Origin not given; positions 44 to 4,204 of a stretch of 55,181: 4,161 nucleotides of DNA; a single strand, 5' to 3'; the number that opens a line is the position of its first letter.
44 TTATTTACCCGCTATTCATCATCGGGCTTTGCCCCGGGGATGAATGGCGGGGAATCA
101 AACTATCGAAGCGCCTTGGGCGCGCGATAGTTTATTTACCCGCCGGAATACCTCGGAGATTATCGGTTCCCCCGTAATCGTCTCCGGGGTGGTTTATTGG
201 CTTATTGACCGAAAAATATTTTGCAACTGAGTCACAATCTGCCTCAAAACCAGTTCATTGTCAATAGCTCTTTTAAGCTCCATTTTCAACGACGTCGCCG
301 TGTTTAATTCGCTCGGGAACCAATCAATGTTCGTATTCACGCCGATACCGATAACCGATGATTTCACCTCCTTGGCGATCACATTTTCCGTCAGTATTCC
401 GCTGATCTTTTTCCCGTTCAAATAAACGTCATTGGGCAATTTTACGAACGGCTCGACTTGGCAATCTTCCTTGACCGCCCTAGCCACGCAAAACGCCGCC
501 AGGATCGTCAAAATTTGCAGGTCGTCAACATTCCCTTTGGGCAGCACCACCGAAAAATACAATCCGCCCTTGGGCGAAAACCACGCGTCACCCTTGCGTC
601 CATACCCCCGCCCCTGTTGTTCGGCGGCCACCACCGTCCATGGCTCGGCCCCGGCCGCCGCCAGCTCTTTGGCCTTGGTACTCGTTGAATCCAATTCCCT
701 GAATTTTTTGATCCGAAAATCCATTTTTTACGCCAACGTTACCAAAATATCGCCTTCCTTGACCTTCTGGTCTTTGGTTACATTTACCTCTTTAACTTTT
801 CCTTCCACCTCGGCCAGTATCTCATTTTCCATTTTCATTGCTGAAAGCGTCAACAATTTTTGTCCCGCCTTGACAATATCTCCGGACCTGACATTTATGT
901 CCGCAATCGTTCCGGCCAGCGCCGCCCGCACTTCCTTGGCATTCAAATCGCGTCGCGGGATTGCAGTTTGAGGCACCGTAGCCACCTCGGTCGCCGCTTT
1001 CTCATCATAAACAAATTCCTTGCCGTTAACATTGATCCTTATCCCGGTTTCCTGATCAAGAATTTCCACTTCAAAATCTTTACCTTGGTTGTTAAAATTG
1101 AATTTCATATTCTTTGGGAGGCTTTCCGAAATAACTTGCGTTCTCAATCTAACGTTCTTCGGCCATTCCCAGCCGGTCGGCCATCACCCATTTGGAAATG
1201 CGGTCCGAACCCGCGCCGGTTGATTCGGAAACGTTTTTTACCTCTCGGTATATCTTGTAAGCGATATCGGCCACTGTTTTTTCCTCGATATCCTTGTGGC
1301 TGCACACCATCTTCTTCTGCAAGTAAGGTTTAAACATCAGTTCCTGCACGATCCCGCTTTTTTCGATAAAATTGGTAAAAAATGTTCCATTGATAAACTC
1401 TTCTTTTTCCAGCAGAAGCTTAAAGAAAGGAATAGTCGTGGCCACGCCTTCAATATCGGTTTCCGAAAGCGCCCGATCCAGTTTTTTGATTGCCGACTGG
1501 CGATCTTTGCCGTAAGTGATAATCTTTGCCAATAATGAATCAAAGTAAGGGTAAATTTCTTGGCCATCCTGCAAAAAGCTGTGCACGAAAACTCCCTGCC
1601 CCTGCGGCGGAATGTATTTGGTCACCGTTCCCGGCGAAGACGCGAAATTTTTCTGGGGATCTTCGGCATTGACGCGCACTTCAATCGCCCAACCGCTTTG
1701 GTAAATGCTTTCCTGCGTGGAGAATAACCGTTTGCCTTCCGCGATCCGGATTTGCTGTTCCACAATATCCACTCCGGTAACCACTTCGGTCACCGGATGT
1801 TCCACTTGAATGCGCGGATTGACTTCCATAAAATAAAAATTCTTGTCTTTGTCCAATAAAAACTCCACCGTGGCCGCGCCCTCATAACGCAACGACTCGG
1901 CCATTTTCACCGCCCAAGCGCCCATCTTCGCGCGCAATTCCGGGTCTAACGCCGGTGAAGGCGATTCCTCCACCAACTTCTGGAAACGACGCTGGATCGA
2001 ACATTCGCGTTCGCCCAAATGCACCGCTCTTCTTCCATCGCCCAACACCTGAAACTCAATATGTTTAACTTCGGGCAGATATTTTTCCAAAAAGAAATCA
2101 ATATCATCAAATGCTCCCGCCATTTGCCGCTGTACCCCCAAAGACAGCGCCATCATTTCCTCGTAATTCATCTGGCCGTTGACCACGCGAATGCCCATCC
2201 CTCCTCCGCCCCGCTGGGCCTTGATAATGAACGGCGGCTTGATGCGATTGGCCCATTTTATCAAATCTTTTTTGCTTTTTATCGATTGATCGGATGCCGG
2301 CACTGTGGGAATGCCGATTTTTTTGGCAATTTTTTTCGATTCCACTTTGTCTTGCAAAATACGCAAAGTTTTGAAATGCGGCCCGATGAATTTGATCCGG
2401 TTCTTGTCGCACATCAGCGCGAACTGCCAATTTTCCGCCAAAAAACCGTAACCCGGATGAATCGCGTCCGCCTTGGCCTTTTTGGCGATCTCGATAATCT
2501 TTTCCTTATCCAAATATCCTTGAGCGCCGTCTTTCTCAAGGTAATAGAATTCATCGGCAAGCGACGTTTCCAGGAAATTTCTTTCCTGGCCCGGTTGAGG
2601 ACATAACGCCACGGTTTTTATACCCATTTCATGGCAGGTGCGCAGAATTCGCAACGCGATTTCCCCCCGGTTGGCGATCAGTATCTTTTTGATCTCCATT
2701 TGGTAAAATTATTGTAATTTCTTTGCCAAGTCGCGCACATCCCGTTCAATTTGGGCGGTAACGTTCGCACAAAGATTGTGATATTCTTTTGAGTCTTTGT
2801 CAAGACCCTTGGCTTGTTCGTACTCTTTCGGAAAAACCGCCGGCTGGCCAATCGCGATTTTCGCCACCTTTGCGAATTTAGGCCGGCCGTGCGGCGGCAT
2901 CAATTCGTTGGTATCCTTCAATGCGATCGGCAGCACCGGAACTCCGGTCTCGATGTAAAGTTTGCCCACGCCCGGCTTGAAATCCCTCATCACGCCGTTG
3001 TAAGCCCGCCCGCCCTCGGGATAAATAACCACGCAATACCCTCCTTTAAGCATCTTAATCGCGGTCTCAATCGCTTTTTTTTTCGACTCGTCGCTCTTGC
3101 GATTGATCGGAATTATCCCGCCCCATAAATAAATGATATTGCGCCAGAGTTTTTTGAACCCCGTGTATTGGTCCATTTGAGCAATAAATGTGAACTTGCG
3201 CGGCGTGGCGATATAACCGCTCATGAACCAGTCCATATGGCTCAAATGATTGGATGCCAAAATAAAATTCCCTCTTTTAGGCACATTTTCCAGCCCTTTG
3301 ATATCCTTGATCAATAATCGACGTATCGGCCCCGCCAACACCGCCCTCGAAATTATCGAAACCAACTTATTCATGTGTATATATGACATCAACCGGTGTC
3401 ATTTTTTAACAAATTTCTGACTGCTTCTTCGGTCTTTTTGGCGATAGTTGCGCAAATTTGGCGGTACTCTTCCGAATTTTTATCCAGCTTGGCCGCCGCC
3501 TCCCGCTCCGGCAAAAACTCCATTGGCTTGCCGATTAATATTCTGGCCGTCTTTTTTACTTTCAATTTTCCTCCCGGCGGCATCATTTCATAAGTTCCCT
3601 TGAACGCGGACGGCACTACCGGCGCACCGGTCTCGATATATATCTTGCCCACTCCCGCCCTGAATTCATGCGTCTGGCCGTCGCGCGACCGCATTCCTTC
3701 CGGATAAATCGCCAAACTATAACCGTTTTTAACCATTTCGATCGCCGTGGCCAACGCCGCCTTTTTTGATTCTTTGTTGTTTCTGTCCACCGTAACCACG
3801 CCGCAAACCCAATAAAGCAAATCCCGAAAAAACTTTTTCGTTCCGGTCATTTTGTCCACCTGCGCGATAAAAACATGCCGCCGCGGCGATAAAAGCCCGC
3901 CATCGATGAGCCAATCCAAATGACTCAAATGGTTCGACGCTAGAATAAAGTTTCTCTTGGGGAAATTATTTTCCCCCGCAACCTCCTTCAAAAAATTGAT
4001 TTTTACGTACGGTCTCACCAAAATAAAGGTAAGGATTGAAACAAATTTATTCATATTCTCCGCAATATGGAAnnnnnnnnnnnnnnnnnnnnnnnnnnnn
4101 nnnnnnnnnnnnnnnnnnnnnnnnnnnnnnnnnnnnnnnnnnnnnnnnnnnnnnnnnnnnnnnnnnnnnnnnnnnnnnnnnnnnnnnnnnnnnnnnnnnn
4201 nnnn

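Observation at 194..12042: Lipid-synthesis cluster with no ACP-dependent component and an archaeal-style thiolase set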

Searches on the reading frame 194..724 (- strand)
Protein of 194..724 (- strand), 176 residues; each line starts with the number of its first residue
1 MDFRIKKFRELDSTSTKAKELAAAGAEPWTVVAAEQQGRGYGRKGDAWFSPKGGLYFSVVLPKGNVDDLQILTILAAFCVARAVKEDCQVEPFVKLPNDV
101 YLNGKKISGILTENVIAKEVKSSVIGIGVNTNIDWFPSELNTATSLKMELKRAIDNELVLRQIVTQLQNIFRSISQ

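Call 4: search_protein_families(library=pfam, proteins=[window:194-724:-], max_evalue=0.001)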
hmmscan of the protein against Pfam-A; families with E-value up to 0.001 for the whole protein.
window:194-724:- (176 aa): 1 family
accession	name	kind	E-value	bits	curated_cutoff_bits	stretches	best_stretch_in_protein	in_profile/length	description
PF03099.24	BPL_LplA_LipB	-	2.5e-20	73.2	21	1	12-130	6-133/133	Biotin/lipoate A/B protein ligase family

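Call 5: search_protein_families(library=ncbifam, proteins=[window:194-724:-], max_evalue=0.001)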
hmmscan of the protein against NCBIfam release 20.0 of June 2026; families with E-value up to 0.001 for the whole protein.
window:194-724:- (176 aa): 11 families
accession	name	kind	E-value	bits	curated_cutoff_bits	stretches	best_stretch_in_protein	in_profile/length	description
TIGR00121.1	birA_ligase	equivalog_domain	8e-42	143.4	83.1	1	5-174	2-171/235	biotin--[acetyl-CoA-carboxylase] ligase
NF006206.0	PRK08330.1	equivalog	1.9e-36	125.7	311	1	2-173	10-177/243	biotin--protein ligase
NF008848.0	PRK11886.1-3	equivalog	1.8e-25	89.7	362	1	4-171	79-249/319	bifunctional biotin--[acetyl-CoA-carboxylase] ligase/biotin operon repressor BirA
NF008846.0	PRK11886.1-1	equivalog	1e-23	84.2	353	1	9-159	81-237/312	bifunctional biotin--[acetyl-CoA-carboxylase] ligase/biotin operon repressor BirA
NF004607.0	PRK05935.1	equivalog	2.9e-19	69.6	219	1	9-171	9-176/190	biotin--protein ligase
NF008847.0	PRK11886.1-2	equivalog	3.9e-19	69.1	293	1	29-172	104-251/320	bifunctional biotin--[acetyl-CoA-carboxylase] ligase/biotin operon repressor BirA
NF006294.0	PRK08477.1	equivalog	7.2e-18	64.7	179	1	4-132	5-132/214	biotin--[acetyl-CoA-carboxylase] ligase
NF005405.0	PRK06955.1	equivalog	1.7e-14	53.6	312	1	26-134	63-176/300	biotin--[acetyl-CoA-carboxylase] ligase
NF008850.0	PRK11886.1-5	equivalog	6.5e-14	51.8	489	1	27-133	102-211/320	bifunctional biotin--[acetyl-CoA-carboxylase] ligase/biotin operon repressor BirA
NF008849.0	PRK11886.1-4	equivalog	9.4e-12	44.6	474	1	31-138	106-216/320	bifunctional biotin--[acetyl-CoA-carboxylase] ligase/biotin operon repressor BirA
NF009862.0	PRK13325.1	equivalog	5.4e-08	32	761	1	29-150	110-229/592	bifunctional biotin--[acetyl-CoA-carboxylase] ligase/type III pantothenate kinase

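Call 91: find_encoding_contigs(protein=window:194-724:-, flank=6000, max_places=5)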
Protein window:194-724:- (176 aa): 6 contigs read that carry it; 5 places shown.
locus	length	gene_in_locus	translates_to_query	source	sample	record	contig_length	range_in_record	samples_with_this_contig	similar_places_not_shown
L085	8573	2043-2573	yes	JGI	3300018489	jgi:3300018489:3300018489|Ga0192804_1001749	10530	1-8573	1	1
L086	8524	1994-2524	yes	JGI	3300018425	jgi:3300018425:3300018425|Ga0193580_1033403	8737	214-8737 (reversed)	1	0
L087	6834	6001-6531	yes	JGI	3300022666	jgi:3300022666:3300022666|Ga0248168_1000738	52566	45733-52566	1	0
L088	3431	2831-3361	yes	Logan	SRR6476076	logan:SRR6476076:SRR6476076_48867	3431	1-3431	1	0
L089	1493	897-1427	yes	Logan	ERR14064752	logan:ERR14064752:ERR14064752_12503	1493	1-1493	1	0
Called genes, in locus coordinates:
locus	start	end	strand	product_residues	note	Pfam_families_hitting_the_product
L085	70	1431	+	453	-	PF00289:Biotin_carb_N, PF14397:ATPgrasp_ST (faint), PF02222:ATP-grasp (weak), PF02655:ATP-grasp_3 (weak), PF02786:CPSase_L_D2, PF07478:Dala_Dala_lig_C (weak), PF02785:Biotin_carb_C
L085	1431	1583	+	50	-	-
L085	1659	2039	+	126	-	PF25917:BSH_RND (faint), PF25919:BSH_CusB (faint), PF25973:BSH_CzcB (faint), PF00364:Biotin_lipoyl, PF25984:BSH_YknX (faint)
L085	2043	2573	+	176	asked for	PF03099:BPL_LplA_LipB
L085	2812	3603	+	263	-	PF03255:ACCA (weak), PF01039:Carboxyl_trans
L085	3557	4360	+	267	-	PF01039:Carboxyl_trans, PF03255:ACCA, PF06833:MdcE (weak)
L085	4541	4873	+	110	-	-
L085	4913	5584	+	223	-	PF06925:MGDG_synth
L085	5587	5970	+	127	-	PF00534:Glycos_transf_1, PF04101:Glyco_tran_28_C (weak)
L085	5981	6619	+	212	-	PF00702:Hydrolase, PF06888:Put_Phosphatase (weak), PF12710:HAD, PF08282:Hydrolase_3 (weak)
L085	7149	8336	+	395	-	-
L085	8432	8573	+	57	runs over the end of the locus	-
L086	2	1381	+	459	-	?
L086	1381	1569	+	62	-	-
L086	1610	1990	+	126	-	PF25917:BSH_RND (faint), PF25919:BSH_CusB (faint), PF25973:BSH_CzcB (faint), PF00364:Biotin_lipoyl, PF25984:BSH_YknX (faint)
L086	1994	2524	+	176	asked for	PF03099:BPL_LplA_LipB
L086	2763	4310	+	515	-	PF03255:ACCA (weak), PF01039:Carboxyl_trans, PF06833:MdcE (weak), PF03255:ACCA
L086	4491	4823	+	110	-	-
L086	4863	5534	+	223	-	PF06925:MGDG_synth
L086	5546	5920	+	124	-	PF00534:Glycos_transf_1, PF04101:Glyco_tran_28_C (weak)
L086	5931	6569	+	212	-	PF00702:Hydrolase, PF06888:Put_Phosphatase (weak), PF12710:HAD, PF08282:Hydrolase_3 (weak)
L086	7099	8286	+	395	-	-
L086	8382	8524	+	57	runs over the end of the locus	-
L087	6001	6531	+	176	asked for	PF03099:BPL_LplA_LipB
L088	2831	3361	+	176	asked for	PF03099:BPL_LplA_LipB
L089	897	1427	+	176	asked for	PF03099:BPL_LplA_LipB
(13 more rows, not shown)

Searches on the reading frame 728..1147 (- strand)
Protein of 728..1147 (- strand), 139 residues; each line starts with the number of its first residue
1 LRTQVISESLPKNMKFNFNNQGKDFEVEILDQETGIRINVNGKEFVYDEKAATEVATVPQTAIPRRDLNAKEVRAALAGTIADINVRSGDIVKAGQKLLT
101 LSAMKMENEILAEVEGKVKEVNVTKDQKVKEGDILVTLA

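Call 4: search_protein_families(library=pfam, proteins=[window:728-1147:-], max_evalue=0.001)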
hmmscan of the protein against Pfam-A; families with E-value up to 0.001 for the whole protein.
window:728-1147:- (139 aa): 5 families
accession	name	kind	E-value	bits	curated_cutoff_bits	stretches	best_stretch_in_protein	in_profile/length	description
PF00364.28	Biotin_lipoyl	-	7e-17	61.5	22.1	1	72-138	2-73/73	Biotin-requiring enzyme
PF13533.13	Biotin_lipoyl_2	-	1.8e-16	59.9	29.8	2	113-138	6-31/32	Biotin-lipoyl like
PF13437.12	HlyD_3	-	6.5e-07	30.5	22.2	0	73-102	2-31/106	HlyD family secretion protein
PF16576.10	HlyD_D23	-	2.9e-06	27.2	30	0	71-104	109-142/214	Barrel-sandwich domain of CusB or HlyD membrane-fusion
PF00358.26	PTS_EIIA_1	-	0.00069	19.8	27.2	0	77-109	79-111/127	phosphoenolpyruvate-dependent sugar phosphotransferase system, EIIA 1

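Call 5: search_protein_families(library=ncbifam, proteins=[window:728-1147:-], max_evalue=0.001)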
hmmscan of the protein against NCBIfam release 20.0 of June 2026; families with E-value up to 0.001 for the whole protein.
window:728-1147:- (139 aa): 25 families
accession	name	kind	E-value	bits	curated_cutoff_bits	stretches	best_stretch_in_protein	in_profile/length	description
NF005117.0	PRK06549.1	equivalog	5.5e-20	72.3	159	1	15-138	4-129/130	acetyl-CoA carboxylase biotin carboxyl carrier protein subunit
NF006761.0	PRK09282.1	domain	2.5e-19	69.2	402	1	12-138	463-589/591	pyruvate carboxylase subunit B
NF009554.0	PRK12999.1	equivalog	1.1e-18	66.5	965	1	36-138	1044-1145/1147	pyruvate carboxylase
NF010643.0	PRK14040.1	subfamily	3.2e-17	62.2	892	1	14-139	480-595/595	oxaloacetate decarboxylase subunit alpha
NF004173.0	PRK05641.1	equivalog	5e-16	59.6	199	1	14-138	23-152/153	putative acetyl-CoA carboxylase biotin carboxyl carrier protein subunit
TIGR01108.1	oadA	equivalog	2e-15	56.3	756.5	1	19-135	469-582/582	sodium-extruding oxaloacetate decarboxylase subunit alpha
TIGR01235.1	pyruv_carbox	equivalog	2.2e-15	55.3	1114.45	1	46-138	1054-1142/1143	pyruvate carboxylase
NF004547.1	PRK05889.1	equivalog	1.1e-14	54.4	75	1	70-136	2-68/71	biotin/lipoyl-binding carrier protein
NF006079.0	PRK08225.1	equivalog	1.6e-14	53.7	95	1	72-138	3-69/70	acetyl-CoA carboxylase biotin carboxyl carrier protein subunit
NF047903.1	MmDecMmdC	equivalog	8.6e-13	48.8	200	1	51-138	41-131/132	methylmalonyl-CoA decarboxylase subunit gamma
TIGR02712.1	urea_carbox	equivalog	1.5e-12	46.1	1303.85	1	56-138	1118-1200/1201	urea carboxylase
NF010645.0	PRK14042.1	equivalog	9.8e-12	44.4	1182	1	70-137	525-592/596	pyruvate carboxylase subunit B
TIGR01730.1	RND_mfp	subfamily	1.4e-11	43.9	94.9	2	50-103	108-167/322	efflux RND transporter periplasmic adaptor subunit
NF008814.0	PRK11854.1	equivalog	1.3e-10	40.3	722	1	49-137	191-279/637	pyruvate dehydrogenase complex dihydrolipoyllysine-residue acetyltransferase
TIGR00531.1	BCCP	equivalog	1.7e-09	38.3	115.2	1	52-137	61-153/156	acetyl-CoA carboxylase biotin carboxyl carrier protein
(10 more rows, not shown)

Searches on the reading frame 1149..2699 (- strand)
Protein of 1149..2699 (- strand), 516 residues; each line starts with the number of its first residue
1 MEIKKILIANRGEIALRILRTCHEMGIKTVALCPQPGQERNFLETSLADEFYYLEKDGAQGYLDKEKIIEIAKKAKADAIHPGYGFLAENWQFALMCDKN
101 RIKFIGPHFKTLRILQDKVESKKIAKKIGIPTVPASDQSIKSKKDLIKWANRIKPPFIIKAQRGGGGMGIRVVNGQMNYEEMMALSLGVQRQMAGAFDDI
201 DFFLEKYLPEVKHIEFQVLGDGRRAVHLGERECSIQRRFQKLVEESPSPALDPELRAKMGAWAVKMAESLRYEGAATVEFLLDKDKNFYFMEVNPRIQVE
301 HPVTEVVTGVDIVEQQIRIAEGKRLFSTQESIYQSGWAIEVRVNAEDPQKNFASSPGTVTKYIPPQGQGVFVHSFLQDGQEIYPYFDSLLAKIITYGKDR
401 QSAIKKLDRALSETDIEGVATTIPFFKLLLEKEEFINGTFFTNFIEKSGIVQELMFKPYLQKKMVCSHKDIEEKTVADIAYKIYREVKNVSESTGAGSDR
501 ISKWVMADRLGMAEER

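Call 4: search_protein_families(library=pfam, proteins=[window:1149-2699:-], max_evalue=0.001)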
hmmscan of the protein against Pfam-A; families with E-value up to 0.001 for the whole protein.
window:1149-2699:- (516 aa): 7 families
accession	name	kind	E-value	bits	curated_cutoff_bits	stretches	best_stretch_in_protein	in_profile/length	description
PF02786.22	CPSase_L_D2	-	8.3e-61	205.6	19.8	1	117-325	1-208/211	Carbamoyl-phosphate synthase L chain, ATP binding domain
PF00289.28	Biotin_carb_N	-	3.7e-38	130.8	25.5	1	3-111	2-109/110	Biotin carboxylase, N-terminal domain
PF02785.25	Biotin_carb_C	-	3.5e-36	124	32.4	1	340-446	1-107/108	Biotin carboxylase C-terminal domain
PF07478.18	Dala_Dala_lig_C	-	2.5e-07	30.9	24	1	128-295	5-174/204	D-ala D-ala ligase C-terminus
PF02222.28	ATP-grasp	-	1.4e-06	28.5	27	1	125-297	3-163/179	ATP-grasp domain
PF02655.19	ATP-grasp_3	-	2.8e-06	28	23.2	1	117-298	3-158/160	ATP-grasp domain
PF14397.11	ATPgrasp_ST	-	8.8e-06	25.6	31.4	0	112-178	16-84/278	Sugar-transfer associated ATP-grasp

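Call 5: search_protein_families(library=ncbifam, proteins=[window:1149-2699:-], max_evalue=0.001)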
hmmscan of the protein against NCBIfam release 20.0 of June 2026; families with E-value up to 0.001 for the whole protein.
window:1149-2699:- (516 aa): 38 families (the best 25 are shown)
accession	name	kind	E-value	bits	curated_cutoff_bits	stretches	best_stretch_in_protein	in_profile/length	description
NF006406.0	PRK08654.1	equivalog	8.8e-165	549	739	1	3-482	2-481/499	acetyl-CoA carboxylase biotin carboxylase subunit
NF006367.0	PRK08591.1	subfamily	5.8e-164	546.1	597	1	3-449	2-445/451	acetyl-CoA carboxylase biotin carboxylase subunit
TIGR00514.1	accC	equivalog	4e-159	530.2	626.5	1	3-448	2-444/449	acetyl-CoA carboxylase biotin carboxylase subunit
NF009554.0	PRK12999.1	equivalog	1.4e-157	526.5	965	1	2-450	4-457/1147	pyruvate carboxylase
NF009471.0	PRK12833.1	equivalog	6.7e-147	489.8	686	1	2-447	4-446/467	acetyl-CoA carboxylase biotin carboxylase subunit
NF004085.0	PRK05586.1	equivalog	5.9e-146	486.9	723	1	3-448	2-444/448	acetyl-CoA carboxylase biotin carboxylase subunit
NF005525.0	PRK07178.1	equivalog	9.8e-141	469.6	768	1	3-449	2-443/471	acetyl-CoA carboxylase biotin carboxylase subunit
NF006287.0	PRK08463.1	equivalog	7.6e-139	463.6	775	1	3-474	2-466/479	acetyl-CoA carboxylase subunit A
TIGR01235.1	pyruv_carbox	equivalog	1.5e-134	449.9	1114.45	1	5-448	1-451/1143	pyruvate carboxylase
NF006286.0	PRK08462.1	equivalog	4e-134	447.8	740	1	1-447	2-443/445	acetyl-CoA carboxylase biotin carboxylase subunit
TIGR02712.1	urea_carbox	equivalog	1.9e-131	439.9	1303.85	1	4-448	2-442/1201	urea carboxylase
TIGR01369.1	CPSaseII_lrg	equivalog_domain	1.1e-18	66.3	1027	2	65-334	618-878/1052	carbamoyl-phosphate synthase (glutamine-hydrolyzing) large subunit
NF053643.1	Ddl_archaea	equivalog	3.7e-14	52.5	500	1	67-348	52-323/367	putative pseudomurein biosynthesis ATP-grasp protein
TIGR01205.1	D_ala_D_alaTIGR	subfamily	1.4e-13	50.6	245.65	1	98-295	87-285/318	D-alanine--D-alanine ligase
NF003671.0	PRK05294.1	equivalog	5.1e-12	44.2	599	2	64-222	70-224/1058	carbamoyl-phosphate synthase large subunit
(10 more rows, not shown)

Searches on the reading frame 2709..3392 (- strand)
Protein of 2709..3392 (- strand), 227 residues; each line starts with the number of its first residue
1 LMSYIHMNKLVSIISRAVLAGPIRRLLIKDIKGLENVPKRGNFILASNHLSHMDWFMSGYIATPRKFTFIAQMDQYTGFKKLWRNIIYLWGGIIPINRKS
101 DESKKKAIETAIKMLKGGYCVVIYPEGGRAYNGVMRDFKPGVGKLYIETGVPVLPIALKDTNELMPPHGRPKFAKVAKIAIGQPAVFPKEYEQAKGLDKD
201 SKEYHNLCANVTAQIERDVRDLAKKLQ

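Call 4: search_protein_families(library=pfam, proteins=[window:2709-3392:-], max_evalue=0.001)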
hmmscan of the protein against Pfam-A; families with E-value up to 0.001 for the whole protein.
window:2709-3392:- (227 aa): 1 family
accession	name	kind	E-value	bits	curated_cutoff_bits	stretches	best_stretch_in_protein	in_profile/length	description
PF01553.26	Acyltransferase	-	1.7e-26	93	23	1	31-158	4-131/132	Acyltransferase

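Call 5: search_protein_families(library=ncbifam, proteins=[window:2709-3392:-], max_evalue=0.001)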
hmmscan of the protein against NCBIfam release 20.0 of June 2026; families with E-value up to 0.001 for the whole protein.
window:2709-3392:- (227 aa): 5 families
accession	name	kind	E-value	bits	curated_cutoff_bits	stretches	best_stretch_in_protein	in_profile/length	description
NF006386.0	PRK08633.1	equivalog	2.6e-23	81.8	1221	1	8-159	408-552/1147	acyl-[ACP]--phospholipid O-acyltransferase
TIGR00530.1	AGP_acyltrn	subfamily_domain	2.8e-21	75.6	102.95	1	33-158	8-129/130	1-acylglycerol-3-phosphate O-acyltransferase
NF005291.0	PRK06814.1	equivalog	5.3e-07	27.9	1349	1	9-161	421-566/1140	acyl-[ACP]--phospholipid O-acyltransferase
NF011593.0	PRK15018.1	equivalog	9.2e-05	22.3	501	1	39-162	63-183/245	1-acylglycerol-3-phosphate O-acyltransferase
NF005959.0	PRK08043.1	equivalog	0.00072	17.9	886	1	24-160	11-139/719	bifunctional acyl-ACP--phospholipid O-acyltransferase/long-chain-fatty-acid--ACP ligase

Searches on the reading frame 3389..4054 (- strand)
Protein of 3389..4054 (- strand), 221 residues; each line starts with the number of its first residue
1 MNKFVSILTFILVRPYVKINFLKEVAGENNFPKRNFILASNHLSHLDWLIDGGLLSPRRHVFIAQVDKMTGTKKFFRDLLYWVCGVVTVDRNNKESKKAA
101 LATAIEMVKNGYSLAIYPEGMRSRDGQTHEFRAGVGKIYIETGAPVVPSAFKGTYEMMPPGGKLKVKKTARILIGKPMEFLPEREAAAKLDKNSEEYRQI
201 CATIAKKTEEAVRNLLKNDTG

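Call 4: search_protein_families(library=pfam, proteins=[window:3389-4054:-], max_evalue=0.001)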
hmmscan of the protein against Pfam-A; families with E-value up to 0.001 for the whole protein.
window:3389-4054:- (221 aa): 1 family
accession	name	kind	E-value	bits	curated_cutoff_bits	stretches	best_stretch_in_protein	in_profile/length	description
PF01553.26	Acyltransferase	-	2.3e-25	89.3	23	1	24-151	3-131/132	Acyltransferase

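Call 5: search_protein_families(library=ncbifam, proteins=[window:3389-4054:-], max_evalue=0.001)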
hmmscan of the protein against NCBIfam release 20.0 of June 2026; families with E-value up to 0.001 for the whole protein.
window:3389-4054:- (221 aa): 5 families
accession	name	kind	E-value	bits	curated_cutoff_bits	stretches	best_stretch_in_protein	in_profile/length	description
TIGR00530.1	AGP_acyltrn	subfamily_domain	1e-20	73.8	102.95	1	25-150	6-128/130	1-acylglycerol-3-phosphate O-acyltransferase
NF006386.0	PRK08633.1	equivalog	2.6e-17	61.9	1221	1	7-157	413-557/1147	acyl-[ACP]--phospholipid O-acyltransferase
NF011593.0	PRK15018.1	equivalog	8.5e-10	38.8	501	1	35-154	66-182/245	1-acylglycerol-3-phosphate O-acyltransferase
NF005291.0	PRK06814.1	equivalog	2.1e-07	29.2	1349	1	18-155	436-567/1140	acyl-[ACP]--phospholipid O-acyltransferase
NF005959.0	PRK08043.1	equivalog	4.5e-07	28.5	886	1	10-201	3-185/719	bifunctional acyl-ACP--phospholipid O-acyltransferase/long-chain-fatty-acid--ACP ligase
